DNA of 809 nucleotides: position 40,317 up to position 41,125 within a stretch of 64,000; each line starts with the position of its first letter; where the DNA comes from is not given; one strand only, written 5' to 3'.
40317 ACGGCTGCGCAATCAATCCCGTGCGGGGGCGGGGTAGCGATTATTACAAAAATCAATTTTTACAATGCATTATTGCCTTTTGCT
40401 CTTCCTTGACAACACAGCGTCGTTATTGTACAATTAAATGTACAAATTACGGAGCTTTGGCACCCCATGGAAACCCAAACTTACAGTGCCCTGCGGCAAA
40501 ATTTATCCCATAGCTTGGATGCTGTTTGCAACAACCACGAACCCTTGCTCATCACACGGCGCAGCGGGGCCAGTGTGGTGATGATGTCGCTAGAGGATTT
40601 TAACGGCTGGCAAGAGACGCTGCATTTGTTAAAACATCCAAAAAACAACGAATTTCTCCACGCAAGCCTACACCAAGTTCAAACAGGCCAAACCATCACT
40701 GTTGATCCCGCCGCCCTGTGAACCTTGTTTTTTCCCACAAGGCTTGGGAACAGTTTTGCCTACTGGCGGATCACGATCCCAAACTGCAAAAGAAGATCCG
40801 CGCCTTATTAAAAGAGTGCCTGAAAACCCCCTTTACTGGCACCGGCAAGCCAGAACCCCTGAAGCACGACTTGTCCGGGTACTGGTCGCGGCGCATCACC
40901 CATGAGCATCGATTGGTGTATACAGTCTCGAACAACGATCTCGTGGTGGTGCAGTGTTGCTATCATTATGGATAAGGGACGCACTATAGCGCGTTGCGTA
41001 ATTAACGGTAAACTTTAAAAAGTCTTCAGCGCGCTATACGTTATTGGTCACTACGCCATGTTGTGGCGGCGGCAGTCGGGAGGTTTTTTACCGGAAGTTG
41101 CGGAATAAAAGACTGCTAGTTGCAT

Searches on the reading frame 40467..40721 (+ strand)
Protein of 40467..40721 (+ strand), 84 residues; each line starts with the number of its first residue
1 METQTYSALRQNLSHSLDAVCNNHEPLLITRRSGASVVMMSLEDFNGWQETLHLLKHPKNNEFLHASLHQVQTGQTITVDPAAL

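Call 68: search_protein_families(library=pfam, proteins=[window:40467-40721:+], max_evalue=0.0001)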
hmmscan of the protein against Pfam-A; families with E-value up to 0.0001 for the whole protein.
window:40467-40721:+ (84 aa): 1 family
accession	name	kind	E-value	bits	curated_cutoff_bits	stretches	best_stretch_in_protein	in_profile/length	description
PF02604.26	PhdYeFM_antitox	-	4.2e-19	68.5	29.8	1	1-63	1-63/74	Antitoxin Phd_YefM, type II toxin-antitoxin system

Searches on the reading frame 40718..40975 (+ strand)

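Call 68: search_protein_families(library=pfam, proteins=[window:40718-40975:+], max_evalue=0.0001)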
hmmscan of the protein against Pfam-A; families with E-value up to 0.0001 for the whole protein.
window:40718-40975:+ (85 aa): 1 family
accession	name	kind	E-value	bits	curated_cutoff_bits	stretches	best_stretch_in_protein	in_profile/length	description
PF06769.20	YoeB_toxin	-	8.9e-33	112.6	27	1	5-84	1-80/80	YoeB-like toxin of bacterial type II toxin-antitoxin system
